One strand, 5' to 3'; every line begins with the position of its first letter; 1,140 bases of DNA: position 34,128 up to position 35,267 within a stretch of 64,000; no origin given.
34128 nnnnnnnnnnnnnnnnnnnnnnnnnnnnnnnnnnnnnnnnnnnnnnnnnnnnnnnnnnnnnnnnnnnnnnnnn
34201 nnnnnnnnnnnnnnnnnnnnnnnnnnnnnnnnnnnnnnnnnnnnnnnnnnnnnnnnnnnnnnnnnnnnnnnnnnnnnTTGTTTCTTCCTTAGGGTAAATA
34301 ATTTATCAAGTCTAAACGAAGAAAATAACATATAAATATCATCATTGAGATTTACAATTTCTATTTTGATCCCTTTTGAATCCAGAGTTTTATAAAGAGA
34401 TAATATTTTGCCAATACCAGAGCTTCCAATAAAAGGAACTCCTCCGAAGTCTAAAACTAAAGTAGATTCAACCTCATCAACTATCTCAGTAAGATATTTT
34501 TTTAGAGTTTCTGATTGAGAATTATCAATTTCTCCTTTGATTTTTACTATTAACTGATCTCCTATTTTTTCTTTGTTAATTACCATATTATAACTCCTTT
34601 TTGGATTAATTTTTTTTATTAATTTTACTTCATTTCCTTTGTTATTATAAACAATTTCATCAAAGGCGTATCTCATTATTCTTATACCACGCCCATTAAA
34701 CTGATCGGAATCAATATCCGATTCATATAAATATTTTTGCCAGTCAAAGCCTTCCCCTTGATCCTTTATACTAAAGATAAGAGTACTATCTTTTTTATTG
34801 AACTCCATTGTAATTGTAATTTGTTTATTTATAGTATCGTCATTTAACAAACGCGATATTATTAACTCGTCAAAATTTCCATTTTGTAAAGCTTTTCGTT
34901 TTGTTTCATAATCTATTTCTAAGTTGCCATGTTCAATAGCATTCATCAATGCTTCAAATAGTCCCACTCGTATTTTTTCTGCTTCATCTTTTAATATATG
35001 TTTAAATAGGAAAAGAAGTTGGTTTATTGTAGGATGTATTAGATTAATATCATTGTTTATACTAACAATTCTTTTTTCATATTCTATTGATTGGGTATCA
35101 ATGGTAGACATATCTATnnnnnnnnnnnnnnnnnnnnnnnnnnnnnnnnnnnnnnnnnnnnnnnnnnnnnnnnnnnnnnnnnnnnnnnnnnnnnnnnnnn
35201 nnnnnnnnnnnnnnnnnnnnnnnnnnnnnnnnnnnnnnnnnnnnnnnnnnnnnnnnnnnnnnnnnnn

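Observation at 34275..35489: Receiver, RsbW-type Ser kinase and its STAS substrate fused in a single polypeptide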

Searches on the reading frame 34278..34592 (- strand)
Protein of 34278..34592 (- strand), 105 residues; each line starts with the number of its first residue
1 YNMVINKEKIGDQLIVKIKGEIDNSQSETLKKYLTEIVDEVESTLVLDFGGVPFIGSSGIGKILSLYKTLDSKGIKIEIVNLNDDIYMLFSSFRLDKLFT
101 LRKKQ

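Call 52: find_homologous_proteins(query=window:34278-34592:-, max_evalue=0.001)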
Query window:34278-34592:-: 9 candidates shared short words with the query, none scored E <= 0.001.
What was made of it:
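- Tried and rejected: It returned nothing, not even the query itself, so the word index failed on the short query (call 52).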

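Call 79: search_solved_structures(query=window:34278-34592:-, max_evalue=0.001, show_alignments=3)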
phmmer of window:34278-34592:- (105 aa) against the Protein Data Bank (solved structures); distinct sequences matched with E-value up to 0.001: 15.
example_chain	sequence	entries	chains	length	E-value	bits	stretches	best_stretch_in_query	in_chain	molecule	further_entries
1th8_B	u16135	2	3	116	2.4e-09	40.5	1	3-99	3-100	Anti-sigma F factor antagonist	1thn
6een_B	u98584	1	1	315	4.1e-09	39.8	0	60-101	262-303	Designer Pentatricopeptide Protein dPPR10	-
1tid_B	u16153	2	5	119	6.8e-09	39.1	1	3-99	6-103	Anti-sigma F factor antagonist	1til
6een_D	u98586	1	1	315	2.7e-07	33.9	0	60-101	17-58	Designer Pentatricopeptide Protein dPPR10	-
1sbo_A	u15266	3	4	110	3.4e-07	33.6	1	9-101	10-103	Putative anti-sigma factor antagonist TM1442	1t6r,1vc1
1auz_A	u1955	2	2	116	3.8e-07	33.5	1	13-99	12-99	SPOIIAA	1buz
5i9f_A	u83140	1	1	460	2.4e-06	30.9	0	60-101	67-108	pentatricopeptide repeat protein dPPR-U10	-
5i9g_C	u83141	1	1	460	6.1e-06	29.6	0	60-101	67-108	pentatricopeptide repeat protein dPPR-U8C2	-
5i9h_A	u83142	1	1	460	1.3e-05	28.5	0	60-101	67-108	pentatricopeptide repeat protein dPPR-U8G2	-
5i9d_A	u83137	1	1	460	2.3e-05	27.8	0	60-101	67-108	pentatricopeptide repeat protein dPPR-U8A2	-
6een_A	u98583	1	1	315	0.00011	25.6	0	60-100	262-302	Designer Pentatricopeptide Protein dPPR10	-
4ozs_A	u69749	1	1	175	0.00016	25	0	60-101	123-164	Alpha solenoid protein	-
4qtp_A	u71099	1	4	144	0.00061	23.2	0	14-71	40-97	Anti-sigma factor antagonist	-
8ih8_A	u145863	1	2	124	0.0007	23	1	14-99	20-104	Anti-sigma-F factor antagonist RsfB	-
6m36_B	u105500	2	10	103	0.00099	22.5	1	12-99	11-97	Anti-sigma-B factor antagonist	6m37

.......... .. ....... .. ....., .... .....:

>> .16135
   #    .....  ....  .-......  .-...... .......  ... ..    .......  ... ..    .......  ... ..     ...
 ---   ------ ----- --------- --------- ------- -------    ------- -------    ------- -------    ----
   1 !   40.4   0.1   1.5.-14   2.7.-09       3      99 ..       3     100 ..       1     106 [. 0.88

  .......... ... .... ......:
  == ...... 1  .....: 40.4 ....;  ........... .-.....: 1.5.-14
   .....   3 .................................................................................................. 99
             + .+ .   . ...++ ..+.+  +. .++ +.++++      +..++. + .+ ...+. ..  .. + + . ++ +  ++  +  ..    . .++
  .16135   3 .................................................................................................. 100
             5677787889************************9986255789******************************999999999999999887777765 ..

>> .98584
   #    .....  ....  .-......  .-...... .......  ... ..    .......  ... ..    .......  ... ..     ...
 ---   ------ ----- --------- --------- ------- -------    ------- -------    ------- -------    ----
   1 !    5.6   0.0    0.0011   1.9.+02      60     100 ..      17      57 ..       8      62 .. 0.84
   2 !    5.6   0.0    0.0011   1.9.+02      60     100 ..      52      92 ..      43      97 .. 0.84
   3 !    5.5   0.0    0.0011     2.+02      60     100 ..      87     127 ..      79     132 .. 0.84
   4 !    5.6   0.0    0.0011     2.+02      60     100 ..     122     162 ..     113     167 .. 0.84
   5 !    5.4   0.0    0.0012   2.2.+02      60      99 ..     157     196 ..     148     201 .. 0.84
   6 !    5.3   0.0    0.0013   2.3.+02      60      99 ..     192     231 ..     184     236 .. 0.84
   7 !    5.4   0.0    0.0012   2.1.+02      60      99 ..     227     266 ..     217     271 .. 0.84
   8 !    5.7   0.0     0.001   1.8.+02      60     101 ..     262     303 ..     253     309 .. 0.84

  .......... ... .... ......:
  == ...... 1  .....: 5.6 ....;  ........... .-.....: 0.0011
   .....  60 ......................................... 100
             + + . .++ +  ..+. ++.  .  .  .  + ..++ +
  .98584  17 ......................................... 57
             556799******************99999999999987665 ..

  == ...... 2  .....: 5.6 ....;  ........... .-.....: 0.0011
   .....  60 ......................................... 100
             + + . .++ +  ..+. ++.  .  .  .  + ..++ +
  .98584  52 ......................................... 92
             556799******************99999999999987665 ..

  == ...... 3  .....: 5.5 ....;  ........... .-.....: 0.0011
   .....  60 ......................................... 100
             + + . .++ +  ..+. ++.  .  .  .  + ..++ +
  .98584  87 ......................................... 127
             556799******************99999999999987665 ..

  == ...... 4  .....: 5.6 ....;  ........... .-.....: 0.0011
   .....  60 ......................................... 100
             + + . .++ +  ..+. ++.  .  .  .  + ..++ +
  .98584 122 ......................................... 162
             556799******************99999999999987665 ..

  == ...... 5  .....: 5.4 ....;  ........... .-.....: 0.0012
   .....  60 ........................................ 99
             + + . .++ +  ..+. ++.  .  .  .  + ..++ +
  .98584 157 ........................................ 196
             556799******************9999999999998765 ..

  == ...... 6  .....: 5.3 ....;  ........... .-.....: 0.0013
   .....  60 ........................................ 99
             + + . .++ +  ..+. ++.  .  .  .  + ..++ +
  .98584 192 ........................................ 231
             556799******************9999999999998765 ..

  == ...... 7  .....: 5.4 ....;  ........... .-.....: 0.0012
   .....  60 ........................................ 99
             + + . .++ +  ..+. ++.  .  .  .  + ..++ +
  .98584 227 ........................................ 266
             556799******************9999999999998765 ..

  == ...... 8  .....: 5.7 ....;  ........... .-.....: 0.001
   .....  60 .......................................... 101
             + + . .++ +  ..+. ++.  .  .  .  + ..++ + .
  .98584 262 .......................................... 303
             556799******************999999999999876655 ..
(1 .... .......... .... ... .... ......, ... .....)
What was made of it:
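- On Anti-sigma-factor antagonist STAS (PF01740 / TIGR00377; SpoIIAA, RsbV): HMMER alignment to 1th8_B/1tid_B (call 79).
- Closest known: SpoIIAB/SpoIIAA and RsbW/RsbV. Same: S356 aligns with the SpoIIAA acceptor Ser (call 79).
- Checked: So S356 is the equivalent of the acceptor Ser (call 79).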

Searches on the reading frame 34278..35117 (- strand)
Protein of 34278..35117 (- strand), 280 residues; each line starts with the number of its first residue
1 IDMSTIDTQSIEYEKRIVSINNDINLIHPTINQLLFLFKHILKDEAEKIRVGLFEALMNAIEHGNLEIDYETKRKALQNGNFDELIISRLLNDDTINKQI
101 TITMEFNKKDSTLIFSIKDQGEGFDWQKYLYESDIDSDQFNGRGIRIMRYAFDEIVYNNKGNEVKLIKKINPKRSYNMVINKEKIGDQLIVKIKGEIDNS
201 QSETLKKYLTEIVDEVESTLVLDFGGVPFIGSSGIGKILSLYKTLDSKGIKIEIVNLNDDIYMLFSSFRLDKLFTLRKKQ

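Call 23: search_protein_representatives(protein=window:34278-35117:-)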
Query: 280 residues. Proteins with E-value up to 0.001 (for the whole library): 7390; up to 1e-10: 1871; up to 1e-30: 1. The best 150 are listed.
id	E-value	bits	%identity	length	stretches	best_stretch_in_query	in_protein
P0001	5.0e-171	583.2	87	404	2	1-280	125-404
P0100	3.0e-28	115.3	37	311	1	10-187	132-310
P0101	1.8e-27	112.8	39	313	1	4-168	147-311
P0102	6.6e-27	110.9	42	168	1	14-169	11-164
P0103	7.3e-27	110.7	39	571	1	5-175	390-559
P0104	2.2e-26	109.2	41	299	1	5-168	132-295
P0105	3.9e-26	108.4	38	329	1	2-170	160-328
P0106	3.1e-25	105.4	39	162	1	18-172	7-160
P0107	3.8e-24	101.9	37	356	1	11-173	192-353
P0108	7.8e-24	100.8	37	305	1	4-170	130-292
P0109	1.5e-23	99.9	39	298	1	11-171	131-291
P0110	1.5e-23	99.8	31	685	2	7-170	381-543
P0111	4.2e-23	98.4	33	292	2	5-170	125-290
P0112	4.5e-23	98.3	39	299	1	15-170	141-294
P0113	6.7e-23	97.8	41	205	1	25-171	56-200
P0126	2.7e-21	92.5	51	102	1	185-278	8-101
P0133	5.8e-21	91.4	34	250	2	96-277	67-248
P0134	5.8e-21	91.4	34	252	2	96-276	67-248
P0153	8.4e-20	87.6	33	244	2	101-275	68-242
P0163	1.2e-19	87.1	32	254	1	89-276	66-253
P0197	8.5e-19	84.3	29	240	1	84-272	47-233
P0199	9.2e-19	84.2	30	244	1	85-275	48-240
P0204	1.3e-18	83.7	30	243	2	108-276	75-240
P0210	1.6e-18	83.4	27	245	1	88-280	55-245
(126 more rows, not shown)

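Call 25: find_encoding_contigs(protein=P0126, flank=8000, max_places=4)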
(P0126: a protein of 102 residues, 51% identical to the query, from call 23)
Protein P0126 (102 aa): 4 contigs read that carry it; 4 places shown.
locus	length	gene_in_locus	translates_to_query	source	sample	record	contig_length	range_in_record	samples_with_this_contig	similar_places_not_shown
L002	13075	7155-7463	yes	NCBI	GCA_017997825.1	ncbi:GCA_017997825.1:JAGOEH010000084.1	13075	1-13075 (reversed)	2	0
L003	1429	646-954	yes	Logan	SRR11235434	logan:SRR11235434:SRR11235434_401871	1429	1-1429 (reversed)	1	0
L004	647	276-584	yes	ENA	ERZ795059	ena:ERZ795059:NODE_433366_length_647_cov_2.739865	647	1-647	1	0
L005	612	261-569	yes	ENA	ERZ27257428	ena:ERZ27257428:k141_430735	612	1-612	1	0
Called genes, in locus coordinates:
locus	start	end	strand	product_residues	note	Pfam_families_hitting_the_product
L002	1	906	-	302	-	PF01230:HIT (faint)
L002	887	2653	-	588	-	PF01807:Zn_ribbon_DnaG, PF08275:DNAG_N, PF01751:Toprim, PF13155:Toprim_2, PF13362:Toprim_3, PF13662:Toprim_4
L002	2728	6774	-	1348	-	PF05048:NosD, PF13229:Beta_helix, PF00041:fn3 (faint), PF16656:Pur_ac_phosph_N (faint), PF25059:FN3_DSCAM-DSCAML_C (faint), PF18962:Por_Secre_tail (weak)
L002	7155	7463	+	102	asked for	PF01740:STAS, PF13466:STAS_2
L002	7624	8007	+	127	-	PF00072:Response_reg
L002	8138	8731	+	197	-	PF03975:CheD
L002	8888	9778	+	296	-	PF13581:HATPase_c_2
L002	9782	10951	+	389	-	PF00072:Response_reg, PF07228:SpoIIE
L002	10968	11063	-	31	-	-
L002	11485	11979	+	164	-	PF01257:2Fe-2S_thioredx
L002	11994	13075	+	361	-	PF01512:Complex1_51K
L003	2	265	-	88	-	?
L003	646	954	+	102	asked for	PF01740:STAS, PF13466:STAS_2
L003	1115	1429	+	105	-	?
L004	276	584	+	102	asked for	PF01740:STAS, PF13466:STAS_2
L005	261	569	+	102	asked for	PF01740:STAS, PF13466:STAS_2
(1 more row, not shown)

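Call 53: search_protein_families(library=pfam, proteins=[P0110, P0133, P0134, P0153, P0163, P0197, P0199, P0204, P0210, P0126], max_evalue=0.001)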
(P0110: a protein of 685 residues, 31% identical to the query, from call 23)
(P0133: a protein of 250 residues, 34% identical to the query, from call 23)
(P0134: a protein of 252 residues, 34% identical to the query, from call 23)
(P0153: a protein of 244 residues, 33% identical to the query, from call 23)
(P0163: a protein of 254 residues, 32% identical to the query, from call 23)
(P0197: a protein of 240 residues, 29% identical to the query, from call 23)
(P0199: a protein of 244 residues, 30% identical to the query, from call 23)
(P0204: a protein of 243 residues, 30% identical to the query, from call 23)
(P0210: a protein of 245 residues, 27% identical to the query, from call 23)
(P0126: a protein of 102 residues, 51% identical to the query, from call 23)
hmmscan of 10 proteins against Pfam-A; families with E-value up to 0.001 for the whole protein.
P0110 (685 aa): 5 families
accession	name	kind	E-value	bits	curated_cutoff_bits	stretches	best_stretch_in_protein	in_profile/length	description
PF07228.17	SpoIIE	-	3.4e-46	158.1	25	1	191-382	2-191/192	Stage II sporulation protein E (SpoIIE)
PF01740.26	STAS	-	1.1e-21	77.1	22.6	1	582-679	8-106/106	STAS domain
PF00072.30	Response_reg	-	7.5e-20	71.6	30.2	1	8-116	1-107/111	Response regulator receiver domain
PF13581.12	HATPase_c_2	-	8e-12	45.7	27.4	1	402-541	9-127/127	Histidine kinase-like ATPase domain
PF13466.11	STAS_2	-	1.9e-10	41.2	29.2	1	587-664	1-77/80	STAS domain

P0133 (250 aa): 4 families
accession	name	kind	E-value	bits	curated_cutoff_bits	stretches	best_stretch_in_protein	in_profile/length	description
PF13581.12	HATPase_c_2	-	2.3e-21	76.6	27.4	1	21-138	3-127/127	Histidine kinase-like ATPase domain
PF01740.26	STAS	-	6.2e-15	55.3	22.6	1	155-250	6-102/106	STAS domain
PF13466.11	STAS_2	-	1.2e-08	35.5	29.2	1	166-242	5-80/80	STAS domain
PF02518.31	HATPase_c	-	7.3e-07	30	26.4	1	53-146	10-88/111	Histidine kinase-, DNA gyrase B-, and HSP90-like ATPase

P0134 (252 aa): 4 families
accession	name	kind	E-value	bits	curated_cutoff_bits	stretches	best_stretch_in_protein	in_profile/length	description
PF13581.12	HATPase_c_2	-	4.1e-21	75.7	27.4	1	15-141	1-127/127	Histidine kinase-like ATPase domain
PF01740.26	STAS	-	5.9e-15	55.4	22.6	1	153-248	4-99/106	STAS domain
PF13466.11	STAS_2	-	9.1e-10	39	29.2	1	162-243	1-80/80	STAS domain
PF02518.31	HATPase_c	-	0.00013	22.9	26.4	1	49-141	10-94/111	Histidine kinase-, DNA gyrase B-, and HSP90-like ATPase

P0153 (244 aa): 3 families
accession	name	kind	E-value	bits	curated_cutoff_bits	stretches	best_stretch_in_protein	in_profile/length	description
PF01740.26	STAS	-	1.1e-16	61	22.6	1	151-242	6-98/106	STAS domain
PF13581.12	HATPase_c_2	-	9e-14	52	27.4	1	36-132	22-127/127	Histidine kinase-like ATPase domain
PF13466.11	STAS_2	-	6.1e-09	36.4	29.2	1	168-237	11-79/80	STAS domain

P0163 (254 aa): 3 families
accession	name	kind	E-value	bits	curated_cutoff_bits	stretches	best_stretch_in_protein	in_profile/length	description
PF13581.12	HATPase_c_2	-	4.1e-15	56.4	27.4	1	25-143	1-127/127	Histidine kinase-like ATPase domain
PF01740.26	STAS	-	5.4e-15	55.5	22.6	1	164-253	9-99/106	STAS domain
PF13466.11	STAS_2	-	1.2e-11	45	29.2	1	169-248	2-80/80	STAS domain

P0197 (240 aa): 4 families
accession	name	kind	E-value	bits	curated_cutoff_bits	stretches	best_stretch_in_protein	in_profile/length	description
PF13581.12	HATPase_c_2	-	5.1e-18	65.7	27.4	1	11-130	1-127/127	Histidine kinase-like ATPase domain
PF13466.11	STAS_2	-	1.7e-12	47.8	29.2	1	157-230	6-78/80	STAS domain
PF01740.26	STAS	-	8.4e-12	45.2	22.6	1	150-233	11-95/106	STAS domain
PF02518.31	HATPase_c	-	2.5e-06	28.4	26.4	1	41-112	6-82/111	Histidine kinase-, DNA gyrase B-, and HSP90-like ATPase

P0199 (244 aa): 4 families
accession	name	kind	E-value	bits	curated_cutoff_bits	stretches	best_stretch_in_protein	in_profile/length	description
PF13581.12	HATPase_c_2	-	1.6e-15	57.7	27.4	1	16-134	1-126/127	Histidine kinase-like ATPase domain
PF01740.26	STAS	-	1.9e-15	56.9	22.6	1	146-240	3-98/106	STAS domain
PF13466.11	STAS_2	-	1.7e-10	41.4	29.2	1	166-236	11-80/80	STAS domain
PF02518.31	HATPase_c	-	2.3e-05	25.2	26.4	0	46-96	6-53/111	Histidine kinase-, DNA gyrase B-, and HSP90-like ATPase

P0204 (243 aa): 4 families
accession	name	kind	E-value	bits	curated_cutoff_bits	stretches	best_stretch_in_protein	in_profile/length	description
PF13581.12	HATPase_c_2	-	3.5e-16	59.8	27.4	1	16-134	2-127/127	Histidine kinase-like ATPase domain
PF01740.26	STAS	-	1.4e-13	51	22.6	1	146-240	4-99/106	STAS domain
PF13466.11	STAS_2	-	2.6e-06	28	29.2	1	163-235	9-80/80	STAS domain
PF02518.31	HATPase_c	-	2.5e-05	25.1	26.4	1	44-122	5-86/111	Histidine kinase-, DNA gyrase B-, and HSP90-like ATPase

P0210 (245 aa): 4 families
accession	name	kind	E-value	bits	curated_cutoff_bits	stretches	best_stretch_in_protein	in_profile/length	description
PF13581.12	HATPase_c_2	-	1.4e-17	64.4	27.4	1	15-134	1-127/127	Histidine kinase-like ATPase domain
PF01740.26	STAS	-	6.5e-12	45.6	22.6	1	155-242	12-100/106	STAS domain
PF13466.11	STAS_2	-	3.3e-09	37.2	29.2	1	162-236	7-80/80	STAS domain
PF02518.31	HATPase_c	-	4e-06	27.7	26.4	1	45-133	6-106/111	Histidine kinase-, DNA gyrase B-, and HSP90-like ATPase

P0126 (102 aa): 2 families
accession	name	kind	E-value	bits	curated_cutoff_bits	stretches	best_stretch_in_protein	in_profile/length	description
PF01740.26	STAS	-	6.3e-16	58.5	22.6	1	3-97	2-97/106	STAS domain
PF13466.11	STAS_2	-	1.9e-08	34.8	29.2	1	14-88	1-74/80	STAS domain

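Call 54: find_encoding_contigs(protein=P0110, flank=8000, max_places=3)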
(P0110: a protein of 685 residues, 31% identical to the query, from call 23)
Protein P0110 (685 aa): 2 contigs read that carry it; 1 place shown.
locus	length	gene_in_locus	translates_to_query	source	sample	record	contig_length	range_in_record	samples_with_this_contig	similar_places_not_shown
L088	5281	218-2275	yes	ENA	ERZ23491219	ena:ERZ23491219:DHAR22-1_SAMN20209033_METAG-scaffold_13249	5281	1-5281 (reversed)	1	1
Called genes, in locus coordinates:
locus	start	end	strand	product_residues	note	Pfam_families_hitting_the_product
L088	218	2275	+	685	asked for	PF00072:Response_reg, PF07228:SpoIIE, PF13581:HATPase_c_2, PF01740:STAS, PF13466:STAS_2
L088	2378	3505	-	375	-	PF01916:DS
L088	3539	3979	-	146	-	PF06240:COXG, PF10604:Polyketide_cyc2, PF11485:STK_08120-like, PF08327:AHSA1 (faint)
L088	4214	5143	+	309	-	PF00135:COesterase, PF20434:BD-FAE, PF07859:Abhydrolase_3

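Call 55: find_encoding_contigs(protein=P0153, flank=6000, max_places=3)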
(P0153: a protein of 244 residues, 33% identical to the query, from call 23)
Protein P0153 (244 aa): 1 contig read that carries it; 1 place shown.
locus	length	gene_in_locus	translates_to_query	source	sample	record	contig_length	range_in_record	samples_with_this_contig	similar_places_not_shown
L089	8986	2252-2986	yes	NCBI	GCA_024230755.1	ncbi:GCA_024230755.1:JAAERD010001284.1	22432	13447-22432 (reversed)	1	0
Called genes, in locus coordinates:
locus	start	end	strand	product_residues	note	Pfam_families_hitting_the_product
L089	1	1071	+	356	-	PF13646:HEAT_2, PF00072:Response_reg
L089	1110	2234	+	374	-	PF00072:Response_reg, PF07228:SpoIIE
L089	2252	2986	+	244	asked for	PF13581:HATPase_c_2, PF01740:STAS, PF13466:STAS_2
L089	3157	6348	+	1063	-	PF01627:Hpt, PF02895:H-kinase_dim, PF02518:HATPase_c, PF01584:CheW, PF00072:Response_reg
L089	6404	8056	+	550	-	PF13675:PilJ, PF00672:HAMP, PF00015:MCPsignal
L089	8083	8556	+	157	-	PF01584:CheW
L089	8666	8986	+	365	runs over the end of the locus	PF00072:Response_reg, PF01339:CheB_methylest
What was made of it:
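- Closest known: Uncharacterised fused families found here: ~245-aa GHKL-STAS. Same: P0153 lies between REC-PP2C and CheA/MCP/CheW/CheB (call 55).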
